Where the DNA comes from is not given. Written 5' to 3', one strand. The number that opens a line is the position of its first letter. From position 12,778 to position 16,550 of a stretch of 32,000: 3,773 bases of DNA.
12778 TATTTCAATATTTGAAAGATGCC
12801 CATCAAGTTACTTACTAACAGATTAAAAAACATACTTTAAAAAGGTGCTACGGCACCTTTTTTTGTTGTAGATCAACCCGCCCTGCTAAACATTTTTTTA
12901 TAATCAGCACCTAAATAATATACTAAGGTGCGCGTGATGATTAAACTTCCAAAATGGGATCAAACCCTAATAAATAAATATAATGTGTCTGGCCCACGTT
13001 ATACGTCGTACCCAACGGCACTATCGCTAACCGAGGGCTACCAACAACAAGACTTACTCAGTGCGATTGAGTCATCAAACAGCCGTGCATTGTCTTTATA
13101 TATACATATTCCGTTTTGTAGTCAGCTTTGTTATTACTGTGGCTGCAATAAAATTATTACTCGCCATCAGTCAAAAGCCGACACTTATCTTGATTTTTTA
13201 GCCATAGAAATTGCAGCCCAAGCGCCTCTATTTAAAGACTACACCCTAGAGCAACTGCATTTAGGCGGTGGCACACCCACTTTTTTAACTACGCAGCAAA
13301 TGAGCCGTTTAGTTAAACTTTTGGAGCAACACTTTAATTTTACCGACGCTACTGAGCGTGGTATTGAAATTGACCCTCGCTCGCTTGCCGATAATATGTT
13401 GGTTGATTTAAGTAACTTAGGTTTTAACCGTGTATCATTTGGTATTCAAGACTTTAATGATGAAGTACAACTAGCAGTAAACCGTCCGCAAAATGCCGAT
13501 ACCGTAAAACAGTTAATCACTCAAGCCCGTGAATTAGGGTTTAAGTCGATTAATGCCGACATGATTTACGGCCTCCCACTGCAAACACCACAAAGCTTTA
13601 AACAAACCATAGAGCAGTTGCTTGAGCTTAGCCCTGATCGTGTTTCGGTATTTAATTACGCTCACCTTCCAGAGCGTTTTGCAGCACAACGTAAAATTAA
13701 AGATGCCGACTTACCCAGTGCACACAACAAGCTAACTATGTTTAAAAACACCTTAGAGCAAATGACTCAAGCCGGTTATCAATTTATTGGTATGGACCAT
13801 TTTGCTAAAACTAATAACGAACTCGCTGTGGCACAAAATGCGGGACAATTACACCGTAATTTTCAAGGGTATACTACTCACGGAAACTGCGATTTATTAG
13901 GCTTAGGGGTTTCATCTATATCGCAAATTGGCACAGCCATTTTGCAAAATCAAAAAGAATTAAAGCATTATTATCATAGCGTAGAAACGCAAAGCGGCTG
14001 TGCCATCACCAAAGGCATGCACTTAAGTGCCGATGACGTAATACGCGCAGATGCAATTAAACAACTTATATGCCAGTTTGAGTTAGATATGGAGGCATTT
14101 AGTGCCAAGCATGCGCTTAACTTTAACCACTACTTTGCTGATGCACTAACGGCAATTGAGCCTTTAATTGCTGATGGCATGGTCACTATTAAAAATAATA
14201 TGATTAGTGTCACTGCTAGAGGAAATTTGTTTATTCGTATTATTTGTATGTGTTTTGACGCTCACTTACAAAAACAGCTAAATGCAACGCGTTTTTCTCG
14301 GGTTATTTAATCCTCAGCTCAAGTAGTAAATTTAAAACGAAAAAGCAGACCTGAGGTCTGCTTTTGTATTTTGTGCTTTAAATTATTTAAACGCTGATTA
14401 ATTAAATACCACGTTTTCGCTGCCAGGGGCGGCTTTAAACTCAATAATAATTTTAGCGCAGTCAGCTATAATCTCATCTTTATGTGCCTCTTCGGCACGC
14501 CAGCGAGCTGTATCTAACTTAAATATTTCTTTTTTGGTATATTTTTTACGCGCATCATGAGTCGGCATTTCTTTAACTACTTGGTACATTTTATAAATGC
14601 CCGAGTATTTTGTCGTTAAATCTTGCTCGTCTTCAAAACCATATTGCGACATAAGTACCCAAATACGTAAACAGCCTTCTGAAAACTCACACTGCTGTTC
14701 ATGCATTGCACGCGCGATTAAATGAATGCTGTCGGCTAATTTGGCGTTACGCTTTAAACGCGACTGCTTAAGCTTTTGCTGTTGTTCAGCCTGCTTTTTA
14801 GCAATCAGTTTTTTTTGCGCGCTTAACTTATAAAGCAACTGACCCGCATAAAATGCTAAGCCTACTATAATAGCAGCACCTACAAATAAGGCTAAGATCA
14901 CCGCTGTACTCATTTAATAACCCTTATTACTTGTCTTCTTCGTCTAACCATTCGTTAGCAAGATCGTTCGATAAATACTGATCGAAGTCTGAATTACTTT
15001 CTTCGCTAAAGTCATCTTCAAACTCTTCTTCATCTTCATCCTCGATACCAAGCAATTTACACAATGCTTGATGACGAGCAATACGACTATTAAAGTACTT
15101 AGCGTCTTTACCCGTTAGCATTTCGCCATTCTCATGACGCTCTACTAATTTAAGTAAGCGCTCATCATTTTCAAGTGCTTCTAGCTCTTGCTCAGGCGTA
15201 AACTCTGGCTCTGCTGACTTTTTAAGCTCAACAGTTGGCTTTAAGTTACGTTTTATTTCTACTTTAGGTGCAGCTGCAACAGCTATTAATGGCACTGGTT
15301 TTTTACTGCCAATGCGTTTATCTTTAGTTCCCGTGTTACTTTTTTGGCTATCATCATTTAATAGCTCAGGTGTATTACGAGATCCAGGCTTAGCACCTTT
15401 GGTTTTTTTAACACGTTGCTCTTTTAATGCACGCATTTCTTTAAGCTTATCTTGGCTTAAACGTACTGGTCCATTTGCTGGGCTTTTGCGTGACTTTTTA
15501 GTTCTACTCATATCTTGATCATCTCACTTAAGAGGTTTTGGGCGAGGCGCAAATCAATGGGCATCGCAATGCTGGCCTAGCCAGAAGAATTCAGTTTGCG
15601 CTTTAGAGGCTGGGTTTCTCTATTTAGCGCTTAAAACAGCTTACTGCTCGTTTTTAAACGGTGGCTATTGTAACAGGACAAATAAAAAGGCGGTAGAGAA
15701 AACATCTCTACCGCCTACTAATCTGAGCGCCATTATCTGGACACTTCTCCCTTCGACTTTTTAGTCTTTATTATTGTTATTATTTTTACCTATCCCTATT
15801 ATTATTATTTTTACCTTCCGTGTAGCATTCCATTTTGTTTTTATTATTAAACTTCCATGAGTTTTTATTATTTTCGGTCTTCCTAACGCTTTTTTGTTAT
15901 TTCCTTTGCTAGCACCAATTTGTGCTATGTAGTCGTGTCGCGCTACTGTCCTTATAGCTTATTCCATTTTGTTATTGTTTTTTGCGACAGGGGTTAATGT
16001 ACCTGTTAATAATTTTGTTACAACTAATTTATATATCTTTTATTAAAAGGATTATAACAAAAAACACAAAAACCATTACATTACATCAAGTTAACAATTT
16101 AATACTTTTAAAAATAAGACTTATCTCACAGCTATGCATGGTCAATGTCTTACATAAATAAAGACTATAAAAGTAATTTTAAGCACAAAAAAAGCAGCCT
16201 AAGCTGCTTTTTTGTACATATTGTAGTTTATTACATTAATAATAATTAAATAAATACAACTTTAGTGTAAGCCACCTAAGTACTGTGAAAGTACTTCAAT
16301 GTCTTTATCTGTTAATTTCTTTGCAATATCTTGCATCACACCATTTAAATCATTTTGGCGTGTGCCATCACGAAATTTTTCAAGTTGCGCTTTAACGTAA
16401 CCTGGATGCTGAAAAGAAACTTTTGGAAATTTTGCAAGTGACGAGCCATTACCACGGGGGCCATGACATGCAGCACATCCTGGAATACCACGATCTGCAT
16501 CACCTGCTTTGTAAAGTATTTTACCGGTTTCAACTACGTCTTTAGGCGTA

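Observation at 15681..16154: Strand-biased GGA-rich non-coding unit between cytochrome c4 and yihI: candidate Csr/Rsm sponge RNA at the csrC-equivalent locus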

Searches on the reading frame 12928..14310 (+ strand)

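Call 51: search_protein_families(library=pfam, proteins=[window:12928-14310:+])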
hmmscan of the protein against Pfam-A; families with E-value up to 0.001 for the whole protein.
window:12928-14310:+ (460 aa): 2 families
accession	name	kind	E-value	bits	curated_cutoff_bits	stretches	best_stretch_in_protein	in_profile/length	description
PF04055.27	Radical_SAM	-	7.2e-22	78.7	29.5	1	58-231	1-166/166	Radical SAM superfamily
PF06969.22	HemN_C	-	5.7e-10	39.6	24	1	366-435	1-67/67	HemN C-terminal domain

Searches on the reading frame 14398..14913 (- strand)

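Call 51: search_protein_families(library=pfam, proteins=[window:14398-14913:-])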
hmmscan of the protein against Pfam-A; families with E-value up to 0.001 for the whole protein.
window:14398-14913:- (171 aa): 1 family
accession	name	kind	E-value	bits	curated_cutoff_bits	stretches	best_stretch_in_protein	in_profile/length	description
PF10675.14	DUF2489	-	7.8e-45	152.5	27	1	16-155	1-130/130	Protein of unknown function (DUF2489)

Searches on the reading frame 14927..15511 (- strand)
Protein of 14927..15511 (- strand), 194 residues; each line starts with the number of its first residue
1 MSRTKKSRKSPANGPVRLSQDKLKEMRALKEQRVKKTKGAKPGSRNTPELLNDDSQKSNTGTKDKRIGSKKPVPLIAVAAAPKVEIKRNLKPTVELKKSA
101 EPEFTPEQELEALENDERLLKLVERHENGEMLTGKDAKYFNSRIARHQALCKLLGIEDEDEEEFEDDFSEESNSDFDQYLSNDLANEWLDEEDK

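Call 9: find_related_loci(query=window:14927-15511:-, collection=genome_contigs, flank=3000)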
Query window:14927-15511:- (194 aa) in genome_contigs; peptide patterns used: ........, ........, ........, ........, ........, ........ (x = any residue, [..] = any of these).
427 stretches matched a pattern; 175 encode a relative of the query (tblastn E <= 1e-3); the best 80 are kept; 78 distinct loci.
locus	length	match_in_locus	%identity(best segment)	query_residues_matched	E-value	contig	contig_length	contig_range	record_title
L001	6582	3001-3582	86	1-194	1e-101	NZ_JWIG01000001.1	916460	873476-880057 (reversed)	Pseudoalteromonas distincta strain ATCC 700518 C1, whole genome shotgun sequence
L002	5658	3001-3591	84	1-194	4e-100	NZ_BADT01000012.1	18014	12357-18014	Pseudoalteromonas sp. BSi20652, whole genome shotgun sequence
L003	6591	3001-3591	84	1-194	1e-99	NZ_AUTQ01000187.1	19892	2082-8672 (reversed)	Pseudoalteromonas sp. TB64 ctg187, whole genome shotgun sequence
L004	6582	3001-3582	85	1-194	2e-99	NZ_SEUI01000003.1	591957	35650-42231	Pseudoalteromonas sp. FUC4 scaffold3.1, whole genome shotgun sequence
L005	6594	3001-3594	84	1-194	3e-99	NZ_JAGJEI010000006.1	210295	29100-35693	Pseudoalteromonas sp. MMG007 assembly_contig_6, whole genome shotgun sequence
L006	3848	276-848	84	1-193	2e-98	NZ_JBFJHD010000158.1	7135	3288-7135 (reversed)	MAG: Pseudoalteromonas sp. isolate Mix_sand16.2022.02.G.44 k141_2081899_length_7135_cov_16.5217, whole genome shotgun se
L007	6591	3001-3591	85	1-194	3e-98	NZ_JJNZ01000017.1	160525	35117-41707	Pseudoalteromonas fuliginea strain KMM 216 contig0017, whole genome shotgun sequence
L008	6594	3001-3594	81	1-194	4e-97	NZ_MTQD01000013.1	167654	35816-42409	Pseudoalteromonas sp. EB27 13_length_167654_cov_94.2073_ID_7543, whole genome shotgun sequence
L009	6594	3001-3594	80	1-194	3e-96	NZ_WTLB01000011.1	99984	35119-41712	Pseudoalteromonas sp. Z1A8 Scaffold11, whole genome shotgun sequence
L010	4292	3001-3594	79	1-194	3e-96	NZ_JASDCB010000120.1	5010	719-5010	Pseudoalteromonas sp. APC 3691 18491_6B_NODE_120, whole genome shotgun sequence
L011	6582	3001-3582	83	1-194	8e-96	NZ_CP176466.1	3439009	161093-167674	Pseudoalteromonas sp. RW-H-Ap-1 chromosome 1, complete sequence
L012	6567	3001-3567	81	1-189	6e-95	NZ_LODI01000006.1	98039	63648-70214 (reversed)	Pseudoalteromonas sp. H71 scaffold_13.14, whole genome shotgun sequence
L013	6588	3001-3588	80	1-194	2e-94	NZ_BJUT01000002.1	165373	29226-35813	Pseudoalteromonas atlantica strain NBRC 103033 sequence002, whole genome shotgun sequence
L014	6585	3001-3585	79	1-193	1e-93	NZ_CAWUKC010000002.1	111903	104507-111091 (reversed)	MAG: uncultured Pseudoalteromonas sp. isolate SRR17458603_concoct_27_1705322964 ERZ21854008.3, whole genome shotgun sequ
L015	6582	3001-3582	79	1-194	2e-93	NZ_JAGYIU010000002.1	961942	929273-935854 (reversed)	MAG: Pseudoalteromonas sp. isolate M30B23 2, whole genome shotgun sequence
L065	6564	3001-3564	52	1-193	3e-54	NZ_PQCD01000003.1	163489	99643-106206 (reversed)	Pseudoalteromonas sp. T1lg75 NODE_3, whole genome shotgun sequence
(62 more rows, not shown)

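Call 51: search_protein_families(library=pfam, proteins=[window:14927-15511:-, L065:2335-2991:+])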
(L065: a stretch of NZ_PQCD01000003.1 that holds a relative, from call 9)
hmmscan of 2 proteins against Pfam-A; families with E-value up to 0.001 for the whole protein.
window:14927-15511:- (194 aa): 1 family
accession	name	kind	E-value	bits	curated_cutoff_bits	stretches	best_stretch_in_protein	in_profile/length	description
PF04220.17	YihI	-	1.8e-32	112.7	25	1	24-167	13-150/155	Der GTPase activator (YihI)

L065:2335-2991:+ (218 aa): 5 families
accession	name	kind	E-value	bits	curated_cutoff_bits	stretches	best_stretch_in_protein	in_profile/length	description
PF13489.12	Methyltransf_23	-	2e-22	80.1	27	1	66-203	9-161/164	Methyltransferase domain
PF08242.18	Methyltransf_12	-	4.8e-07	30.9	30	1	118-159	57-98/98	Methyltransferase domain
PF08241.18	Methyltransf_11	-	2.1e-06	28.7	21.2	1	125-160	59-94/95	Methyltransferase domain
PF13649.12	Methyltransf_25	-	0.00012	23.2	27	0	124-157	62-97/97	Methyltransferase domain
PF14354.12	Lar_restr_allev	-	0.00041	21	28.6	1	8-44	5-42/58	Restriction alleviation protein Lar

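Call 59: list_cluster_members(proteins=[window:14927-15511:-, window:16262-16894:-])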
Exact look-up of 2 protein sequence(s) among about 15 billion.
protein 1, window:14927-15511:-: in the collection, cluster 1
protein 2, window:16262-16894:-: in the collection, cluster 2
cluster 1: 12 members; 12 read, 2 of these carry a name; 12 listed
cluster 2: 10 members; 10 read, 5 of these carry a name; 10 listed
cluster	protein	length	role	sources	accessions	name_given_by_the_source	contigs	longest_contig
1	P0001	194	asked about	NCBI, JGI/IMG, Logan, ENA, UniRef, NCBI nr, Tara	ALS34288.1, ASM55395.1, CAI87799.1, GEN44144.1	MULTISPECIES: Der GTPase-activating protein YihI [Pseudoalteromonas] | ribosome assembly protein YihI (activator of Der GTPase) | Der GTPase-activating protein YihI n=3 Tax=Pseudoalteromonas TaxID=53246 ...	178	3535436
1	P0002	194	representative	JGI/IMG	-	ribosome assembly protein YihI (activator of Der GTPase)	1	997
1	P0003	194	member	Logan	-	-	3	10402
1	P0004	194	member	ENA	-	-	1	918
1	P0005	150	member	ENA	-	-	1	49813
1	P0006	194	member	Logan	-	-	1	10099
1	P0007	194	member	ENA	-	-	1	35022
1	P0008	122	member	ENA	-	-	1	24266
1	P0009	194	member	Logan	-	-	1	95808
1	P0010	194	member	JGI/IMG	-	-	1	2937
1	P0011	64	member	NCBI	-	-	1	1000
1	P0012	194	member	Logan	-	-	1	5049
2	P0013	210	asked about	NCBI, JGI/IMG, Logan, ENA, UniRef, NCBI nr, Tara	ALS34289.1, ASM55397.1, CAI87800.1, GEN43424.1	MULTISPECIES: c-type cytochrome [Pseudoalteromonas] | Cytochrome c4 n=4 Tax=Pseudoalteromonas TaxID=53246 RepID=Q3IJF1_PSET1 | strand:- start:8382 stop:9014 length:633 start_codon:yes stop_codon:yes gene_type:complete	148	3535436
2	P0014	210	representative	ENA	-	-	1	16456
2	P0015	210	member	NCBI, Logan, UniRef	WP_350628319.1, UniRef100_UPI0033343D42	c-type cytochrome [Pseudoalteromonas sp. CAL260-MNA-CIBAN-0059] | c-type cytochrome n=1 Tax=Pseudoalteromonas sp. CAL260-MNA-CIBAN-0059 TaxID=3140430 ...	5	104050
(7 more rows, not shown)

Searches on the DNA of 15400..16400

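Call 4: search_rna_families(source=window, start=15400, end=16400, threshold=evalue, max_evalue=10, show_alignments=3)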
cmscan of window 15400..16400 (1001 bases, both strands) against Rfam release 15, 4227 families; matches with E-value up to 10: 23.
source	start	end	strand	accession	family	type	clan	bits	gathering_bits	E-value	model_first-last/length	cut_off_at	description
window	16183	16268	-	RF02432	SpF25_sRNA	Gene; sRNA;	-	27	48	0.053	1-102/102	no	Streptococcus sRNA SpF25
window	16156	16219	+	RF02064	STnc370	Gene; sRNA;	-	25.3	54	0.84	1-71/71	no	Enterobacterial sRNA STnc370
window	16170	16303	-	RF04324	Pestivirus-3UTR-SLIV-SLIII-SLII-CSFV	Gene; sRNA;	CL00151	23.1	150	0.12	1-170/170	no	Pestivirus 3' UTR SLIV, SLIII and SLII classical swine fever virus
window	16150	16219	+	RF02059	STnc50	Gene; sRNA;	-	22.3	55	0.48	1-84/84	no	Salmonella enterica sRNA STnc40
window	16183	16210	+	RF02084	STnc130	Gene; sRNA;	-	21.5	55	1.5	99-126/135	no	Enterobacteria sRNA STnc130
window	16147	16213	+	RF01394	isrK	Gene; sRNA;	-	20.7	50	0.054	1-77/77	no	isrK Hfq binding RNA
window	16166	16213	+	RF02418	Spd-sr07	Gene; sRNA;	-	20.1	55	2.7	1-63/63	no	Streptococcus sRNA Spd-sr07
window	15667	15734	-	RF03423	mir-962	Gene; miRNA;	-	19.9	70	0.49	1-92/92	no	mir-962 microRNA precursor family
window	16181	16250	-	RF02059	STnc50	Gene; sRNA;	-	19.3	55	2.4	1-84/84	no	Salmonella enterica sRNA STnc40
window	16185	16253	+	RF02900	AaHKsRNA82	Gene; sRNA;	-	19.3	51.4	5.4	1-81/81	no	Aggregatibacter sRNA 82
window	16147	16214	+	RF02747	FtrA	Gene; sRNA;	-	19.3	134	5.7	1-111/111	no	Francisella sRNA A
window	16191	16240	-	RF02844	RefA9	Gene; antisense;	-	19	49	4.5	1-64/64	no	Enterococcus sRNA A9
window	16141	16214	+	RF02083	OrzO-P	Gene; antitoxin;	-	18.9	60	3.1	1-76/76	no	OrzO-P RNA antitoxin family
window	15686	15811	-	RF01675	CrcZ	Gene; sRNA;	-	18.8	95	0.011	1-398/398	no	Pseudomonas sRNA CrcZ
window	16187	16253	-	RF02747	FtrA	Gene; sRNA;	-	18.2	134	9.4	1-111/111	no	Francisella sRNA A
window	15813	15877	-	RF01675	CrcZ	Gene; sRNA;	-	16.5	95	0.049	1-398/398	no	Pseudomonas sRNA CrcZ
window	15953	16009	-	RF01675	CrcZ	Gene; sRNA;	-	11.4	95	1.5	1-398/398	no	Pseudomonas sRNA CrcZ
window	15671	15808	-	RF00084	CsrC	Gene; sRNA;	CL00106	10.9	61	1.2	1-255/255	no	CsrC RNA family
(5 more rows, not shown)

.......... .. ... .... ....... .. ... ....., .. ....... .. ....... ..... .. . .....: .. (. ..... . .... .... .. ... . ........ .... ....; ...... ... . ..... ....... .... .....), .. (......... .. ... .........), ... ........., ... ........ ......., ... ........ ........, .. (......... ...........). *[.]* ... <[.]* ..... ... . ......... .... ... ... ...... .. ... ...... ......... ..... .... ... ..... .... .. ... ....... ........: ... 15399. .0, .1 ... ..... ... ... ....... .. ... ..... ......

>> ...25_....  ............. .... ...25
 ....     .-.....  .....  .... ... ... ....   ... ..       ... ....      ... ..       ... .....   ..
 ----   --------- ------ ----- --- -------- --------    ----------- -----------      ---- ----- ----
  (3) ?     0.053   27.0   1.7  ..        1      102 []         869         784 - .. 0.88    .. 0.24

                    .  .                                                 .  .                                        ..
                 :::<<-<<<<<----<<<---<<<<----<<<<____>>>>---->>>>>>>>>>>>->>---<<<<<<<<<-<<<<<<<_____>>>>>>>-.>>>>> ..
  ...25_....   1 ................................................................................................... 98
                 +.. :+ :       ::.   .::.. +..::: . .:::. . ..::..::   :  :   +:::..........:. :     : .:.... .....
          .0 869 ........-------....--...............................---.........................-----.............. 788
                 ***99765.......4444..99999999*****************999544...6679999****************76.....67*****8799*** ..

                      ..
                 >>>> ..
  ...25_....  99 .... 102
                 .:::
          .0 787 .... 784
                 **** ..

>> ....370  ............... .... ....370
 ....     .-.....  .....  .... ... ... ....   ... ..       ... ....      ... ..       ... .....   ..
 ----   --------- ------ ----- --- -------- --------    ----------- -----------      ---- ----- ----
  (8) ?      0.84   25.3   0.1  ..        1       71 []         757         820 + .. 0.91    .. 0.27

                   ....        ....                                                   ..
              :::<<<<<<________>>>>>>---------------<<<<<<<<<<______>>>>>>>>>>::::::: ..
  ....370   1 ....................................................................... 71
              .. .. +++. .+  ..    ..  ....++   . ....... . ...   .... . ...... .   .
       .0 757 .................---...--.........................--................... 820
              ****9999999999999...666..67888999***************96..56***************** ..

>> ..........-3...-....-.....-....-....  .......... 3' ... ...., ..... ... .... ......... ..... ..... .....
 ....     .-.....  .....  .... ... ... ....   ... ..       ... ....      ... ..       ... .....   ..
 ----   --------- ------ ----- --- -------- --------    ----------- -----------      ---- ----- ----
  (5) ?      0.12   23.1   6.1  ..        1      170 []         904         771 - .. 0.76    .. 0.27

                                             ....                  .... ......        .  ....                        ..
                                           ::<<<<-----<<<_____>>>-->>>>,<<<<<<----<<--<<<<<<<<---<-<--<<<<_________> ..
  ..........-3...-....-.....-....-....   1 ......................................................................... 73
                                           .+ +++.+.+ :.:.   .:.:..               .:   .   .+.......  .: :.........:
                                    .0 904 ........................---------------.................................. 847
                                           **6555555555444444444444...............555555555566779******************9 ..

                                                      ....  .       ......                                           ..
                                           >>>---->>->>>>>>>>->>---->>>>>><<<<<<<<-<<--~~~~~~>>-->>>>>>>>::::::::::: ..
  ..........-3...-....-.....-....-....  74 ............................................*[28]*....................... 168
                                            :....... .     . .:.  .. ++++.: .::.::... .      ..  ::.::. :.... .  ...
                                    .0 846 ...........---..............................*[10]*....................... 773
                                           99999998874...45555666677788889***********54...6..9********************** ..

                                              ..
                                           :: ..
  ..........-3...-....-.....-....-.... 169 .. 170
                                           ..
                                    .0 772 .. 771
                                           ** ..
